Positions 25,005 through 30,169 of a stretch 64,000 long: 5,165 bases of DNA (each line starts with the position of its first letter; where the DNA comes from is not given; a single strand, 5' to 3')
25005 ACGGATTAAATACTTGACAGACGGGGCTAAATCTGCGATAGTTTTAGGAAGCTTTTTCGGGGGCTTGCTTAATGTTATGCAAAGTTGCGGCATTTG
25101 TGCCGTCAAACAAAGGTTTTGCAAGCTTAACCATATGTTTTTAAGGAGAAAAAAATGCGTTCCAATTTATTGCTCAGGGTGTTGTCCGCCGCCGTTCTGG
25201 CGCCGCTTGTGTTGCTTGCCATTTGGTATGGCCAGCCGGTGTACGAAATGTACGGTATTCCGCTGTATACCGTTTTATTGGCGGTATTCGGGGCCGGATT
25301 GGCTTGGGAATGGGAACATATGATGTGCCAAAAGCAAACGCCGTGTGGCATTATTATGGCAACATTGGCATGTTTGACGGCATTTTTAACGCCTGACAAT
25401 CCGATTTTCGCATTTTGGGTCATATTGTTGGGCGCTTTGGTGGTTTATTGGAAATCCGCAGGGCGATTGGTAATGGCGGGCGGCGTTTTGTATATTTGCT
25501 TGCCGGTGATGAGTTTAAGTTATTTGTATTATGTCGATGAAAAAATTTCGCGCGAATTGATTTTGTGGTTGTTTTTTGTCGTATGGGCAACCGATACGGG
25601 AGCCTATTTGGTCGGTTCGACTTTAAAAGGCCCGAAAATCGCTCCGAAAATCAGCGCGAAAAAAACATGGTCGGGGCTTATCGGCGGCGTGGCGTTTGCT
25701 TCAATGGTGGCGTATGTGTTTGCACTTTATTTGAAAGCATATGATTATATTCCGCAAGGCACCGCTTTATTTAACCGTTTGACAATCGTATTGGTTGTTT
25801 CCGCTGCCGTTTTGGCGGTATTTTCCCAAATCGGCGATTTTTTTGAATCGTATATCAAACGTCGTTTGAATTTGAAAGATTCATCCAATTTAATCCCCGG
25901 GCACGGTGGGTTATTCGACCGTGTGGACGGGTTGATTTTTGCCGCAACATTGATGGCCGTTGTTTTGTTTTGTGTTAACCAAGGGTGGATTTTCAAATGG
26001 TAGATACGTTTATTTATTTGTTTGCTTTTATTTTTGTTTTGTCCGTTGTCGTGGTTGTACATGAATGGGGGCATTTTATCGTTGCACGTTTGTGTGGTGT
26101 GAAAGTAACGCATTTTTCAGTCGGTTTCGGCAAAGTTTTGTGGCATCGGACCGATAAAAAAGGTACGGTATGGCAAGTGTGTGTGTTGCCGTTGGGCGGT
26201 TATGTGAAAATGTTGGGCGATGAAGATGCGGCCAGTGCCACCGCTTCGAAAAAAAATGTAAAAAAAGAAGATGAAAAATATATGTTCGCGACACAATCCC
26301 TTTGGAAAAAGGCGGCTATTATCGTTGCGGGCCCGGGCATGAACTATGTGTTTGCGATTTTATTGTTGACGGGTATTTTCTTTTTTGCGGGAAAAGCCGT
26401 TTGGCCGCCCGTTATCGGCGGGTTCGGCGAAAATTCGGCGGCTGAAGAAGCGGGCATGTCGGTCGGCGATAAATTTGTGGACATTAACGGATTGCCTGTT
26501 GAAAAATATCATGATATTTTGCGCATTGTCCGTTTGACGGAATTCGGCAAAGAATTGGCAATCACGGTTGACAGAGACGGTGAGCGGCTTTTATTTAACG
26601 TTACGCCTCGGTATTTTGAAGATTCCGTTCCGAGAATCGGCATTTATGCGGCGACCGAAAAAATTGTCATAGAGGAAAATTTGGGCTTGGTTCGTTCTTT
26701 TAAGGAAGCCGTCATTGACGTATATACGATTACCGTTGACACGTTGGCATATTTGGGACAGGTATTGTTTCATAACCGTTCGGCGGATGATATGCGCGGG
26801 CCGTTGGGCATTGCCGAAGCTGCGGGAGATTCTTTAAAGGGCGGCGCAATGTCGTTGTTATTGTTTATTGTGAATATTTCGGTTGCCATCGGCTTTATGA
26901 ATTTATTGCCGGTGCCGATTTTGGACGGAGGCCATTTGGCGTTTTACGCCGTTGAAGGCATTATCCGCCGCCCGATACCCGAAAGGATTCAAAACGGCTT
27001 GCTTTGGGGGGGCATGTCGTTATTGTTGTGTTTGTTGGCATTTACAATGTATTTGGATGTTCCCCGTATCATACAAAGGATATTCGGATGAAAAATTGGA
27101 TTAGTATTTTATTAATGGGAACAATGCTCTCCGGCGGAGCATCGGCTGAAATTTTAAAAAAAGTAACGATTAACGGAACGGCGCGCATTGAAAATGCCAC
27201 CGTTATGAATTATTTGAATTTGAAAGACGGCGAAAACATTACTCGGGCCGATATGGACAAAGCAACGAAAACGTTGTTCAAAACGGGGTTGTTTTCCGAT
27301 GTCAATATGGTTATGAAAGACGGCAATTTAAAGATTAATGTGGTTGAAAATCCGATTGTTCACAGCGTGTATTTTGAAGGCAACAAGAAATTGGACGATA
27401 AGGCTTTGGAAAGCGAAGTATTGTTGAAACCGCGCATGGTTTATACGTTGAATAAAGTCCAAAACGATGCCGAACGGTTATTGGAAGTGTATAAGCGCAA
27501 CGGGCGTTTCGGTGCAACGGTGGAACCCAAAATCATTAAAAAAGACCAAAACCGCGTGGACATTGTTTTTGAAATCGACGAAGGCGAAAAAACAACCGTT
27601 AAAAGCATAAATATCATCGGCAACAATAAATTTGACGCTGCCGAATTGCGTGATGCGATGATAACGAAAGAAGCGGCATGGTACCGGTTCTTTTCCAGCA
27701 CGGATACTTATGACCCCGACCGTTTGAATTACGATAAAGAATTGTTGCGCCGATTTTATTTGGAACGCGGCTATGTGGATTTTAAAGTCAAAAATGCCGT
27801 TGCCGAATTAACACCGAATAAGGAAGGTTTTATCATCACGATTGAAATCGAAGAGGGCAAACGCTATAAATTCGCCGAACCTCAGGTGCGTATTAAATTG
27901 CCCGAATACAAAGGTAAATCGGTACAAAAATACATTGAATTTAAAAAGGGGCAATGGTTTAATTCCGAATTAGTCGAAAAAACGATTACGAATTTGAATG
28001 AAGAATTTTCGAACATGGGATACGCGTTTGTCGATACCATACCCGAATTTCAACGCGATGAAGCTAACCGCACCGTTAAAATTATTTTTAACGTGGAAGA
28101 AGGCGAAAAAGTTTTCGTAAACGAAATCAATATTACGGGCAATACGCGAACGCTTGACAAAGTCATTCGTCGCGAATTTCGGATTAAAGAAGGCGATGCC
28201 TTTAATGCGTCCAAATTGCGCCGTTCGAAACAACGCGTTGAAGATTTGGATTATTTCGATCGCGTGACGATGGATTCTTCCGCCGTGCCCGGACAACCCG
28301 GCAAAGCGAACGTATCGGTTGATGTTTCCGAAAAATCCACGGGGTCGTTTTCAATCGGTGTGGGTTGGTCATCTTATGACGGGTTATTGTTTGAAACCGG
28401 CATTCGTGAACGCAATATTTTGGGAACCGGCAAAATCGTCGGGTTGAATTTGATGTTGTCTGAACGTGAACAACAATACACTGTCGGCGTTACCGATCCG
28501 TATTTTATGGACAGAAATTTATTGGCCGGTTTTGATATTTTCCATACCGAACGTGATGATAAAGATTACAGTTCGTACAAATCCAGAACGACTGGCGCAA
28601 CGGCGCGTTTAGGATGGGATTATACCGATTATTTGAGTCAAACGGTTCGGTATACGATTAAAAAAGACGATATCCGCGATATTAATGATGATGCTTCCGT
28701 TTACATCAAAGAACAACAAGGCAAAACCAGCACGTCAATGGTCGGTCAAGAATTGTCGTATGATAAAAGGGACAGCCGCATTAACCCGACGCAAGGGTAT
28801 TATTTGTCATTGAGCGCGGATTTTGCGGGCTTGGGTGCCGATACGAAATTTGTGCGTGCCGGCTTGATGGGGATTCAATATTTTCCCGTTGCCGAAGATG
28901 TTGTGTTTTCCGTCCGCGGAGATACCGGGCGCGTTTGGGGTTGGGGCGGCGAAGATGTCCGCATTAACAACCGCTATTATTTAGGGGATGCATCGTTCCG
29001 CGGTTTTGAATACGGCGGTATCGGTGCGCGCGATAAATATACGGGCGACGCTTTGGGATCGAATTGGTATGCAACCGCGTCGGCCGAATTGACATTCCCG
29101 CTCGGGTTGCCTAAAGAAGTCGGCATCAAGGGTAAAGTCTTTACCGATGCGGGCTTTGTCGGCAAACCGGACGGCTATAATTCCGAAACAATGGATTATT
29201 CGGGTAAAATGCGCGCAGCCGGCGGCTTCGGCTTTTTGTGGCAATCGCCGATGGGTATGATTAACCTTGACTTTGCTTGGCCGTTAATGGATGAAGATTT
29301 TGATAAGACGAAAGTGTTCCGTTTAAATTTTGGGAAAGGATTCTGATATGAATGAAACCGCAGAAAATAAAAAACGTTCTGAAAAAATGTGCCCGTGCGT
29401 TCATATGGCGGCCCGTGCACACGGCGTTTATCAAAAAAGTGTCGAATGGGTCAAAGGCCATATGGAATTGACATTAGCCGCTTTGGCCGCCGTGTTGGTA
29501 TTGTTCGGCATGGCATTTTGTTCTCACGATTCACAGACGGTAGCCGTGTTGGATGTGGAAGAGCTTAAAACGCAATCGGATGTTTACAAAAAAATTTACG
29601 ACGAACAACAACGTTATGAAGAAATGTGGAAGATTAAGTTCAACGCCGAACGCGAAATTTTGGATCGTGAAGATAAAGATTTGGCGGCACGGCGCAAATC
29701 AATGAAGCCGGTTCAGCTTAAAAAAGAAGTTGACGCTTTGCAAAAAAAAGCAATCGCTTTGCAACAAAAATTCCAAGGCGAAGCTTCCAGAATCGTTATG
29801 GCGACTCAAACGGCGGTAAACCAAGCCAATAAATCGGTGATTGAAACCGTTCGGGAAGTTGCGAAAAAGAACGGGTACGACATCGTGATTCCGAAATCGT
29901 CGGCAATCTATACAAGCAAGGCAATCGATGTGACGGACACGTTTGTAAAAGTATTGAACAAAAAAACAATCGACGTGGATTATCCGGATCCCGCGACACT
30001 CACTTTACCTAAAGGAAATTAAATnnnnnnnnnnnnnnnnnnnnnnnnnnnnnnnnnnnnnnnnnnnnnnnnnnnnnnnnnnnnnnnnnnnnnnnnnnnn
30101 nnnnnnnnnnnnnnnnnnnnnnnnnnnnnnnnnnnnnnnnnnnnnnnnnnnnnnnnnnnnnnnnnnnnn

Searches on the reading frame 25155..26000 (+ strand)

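Call 79: search_protein_families(library=pfam, proteins=[window:25155-26000:+], max_evalue=0.00001)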
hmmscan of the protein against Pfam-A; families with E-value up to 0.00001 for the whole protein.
window:25155-26000:+ (282 aa): 1 family
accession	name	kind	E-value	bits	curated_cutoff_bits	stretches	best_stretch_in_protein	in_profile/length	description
PF01148.25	CTP_transf_1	-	1.3e-47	163.3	24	1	8-273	3-263/264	Cytidylyltransferase family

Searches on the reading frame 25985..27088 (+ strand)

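Call 79: search_protein_families(library=pfam, proteins=[window:25985-27088:+], max_evalue=0.00001)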
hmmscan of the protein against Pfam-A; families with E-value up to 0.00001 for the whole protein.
window:25985-27088:+ (368 aa): 2 families
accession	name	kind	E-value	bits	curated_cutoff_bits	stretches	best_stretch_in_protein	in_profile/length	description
PF02163.28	Peptidase_M50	-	4.2e-63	213.1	27.2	1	14-349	1-220/221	Peptidase family M50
PF17820.7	PDZ_6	-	9.7e-08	32.1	27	1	148-197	6-54/54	PDZ domain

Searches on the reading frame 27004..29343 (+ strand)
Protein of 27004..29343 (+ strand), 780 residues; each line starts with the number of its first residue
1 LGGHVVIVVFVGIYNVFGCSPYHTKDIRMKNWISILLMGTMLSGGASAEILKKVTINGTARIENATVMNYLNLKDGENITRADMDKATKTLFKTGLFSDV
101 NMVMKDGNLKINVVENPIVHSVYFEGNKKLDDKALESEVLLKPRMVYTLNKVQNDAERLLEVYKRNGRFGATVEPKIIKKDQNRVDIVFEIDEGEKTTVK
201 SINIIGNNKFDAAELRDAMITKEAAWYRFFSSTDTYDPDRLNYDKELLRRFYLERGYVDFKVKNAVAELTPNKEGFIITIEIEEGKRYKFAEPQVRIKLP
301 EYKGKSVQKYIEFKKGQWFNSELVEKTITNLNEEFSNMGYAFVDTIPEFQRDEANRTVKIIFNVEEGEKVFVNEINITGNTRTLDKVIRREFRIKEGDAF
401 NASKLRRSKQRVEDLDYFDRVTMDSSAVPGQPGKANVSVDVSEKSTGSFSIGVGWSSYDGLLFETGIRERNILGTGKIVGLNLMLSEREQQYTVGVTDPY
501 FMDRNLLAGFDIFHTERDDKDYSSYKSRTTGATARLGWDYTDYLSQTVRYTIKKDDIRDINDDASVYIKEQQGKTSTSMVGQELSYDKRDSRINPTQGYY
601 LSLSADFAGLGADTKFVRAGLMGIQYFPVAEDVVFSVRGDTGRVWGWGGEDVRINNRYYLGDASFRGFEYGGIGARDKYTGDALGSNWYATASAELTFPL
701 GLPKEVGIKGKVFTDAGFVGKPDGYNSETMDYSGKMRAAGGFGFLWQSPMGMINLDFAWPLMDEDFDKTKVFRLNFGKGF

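Call 79: search_protein_families(library=pfam, proteins=[window:27004-29343:+], max_evalue=0.00001)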
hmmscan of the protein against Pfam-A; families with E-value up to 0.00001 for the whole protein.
window:27004-29343:+ (780 aa): 3 families
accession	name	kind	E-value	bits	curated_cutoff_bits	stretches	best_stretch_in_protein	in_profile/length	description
PF07244.20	POTRA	-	1.2e-67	225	21.3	4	117-194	1-79/79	Surface antigen variable number repeat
PF01103.29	Omp85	-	5.6e-66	223.7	24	1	471-780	1-325/325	Omp85 superfamily domain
PF08478.15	POTRA_1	-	8e-08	32.9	23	0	51-92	3-44/69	POTRA domain, FtsQ-type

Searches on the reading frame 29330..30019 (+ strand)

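Call 79: search_protein_families(library=pfam, proteins=[window:29330-30019:+], max_evalue=0.00001)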
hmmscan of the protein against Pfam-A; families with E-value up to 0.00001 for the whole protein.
window:29330-30019:+ (230 aa): 1 family
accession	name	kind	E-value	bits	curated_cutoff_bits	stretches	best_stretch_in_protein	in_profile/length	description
PF03938.19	OmpH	-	3.4e-15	56.9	32.4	1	71-207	2-139/141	Outer membrane protein (OmpH-like)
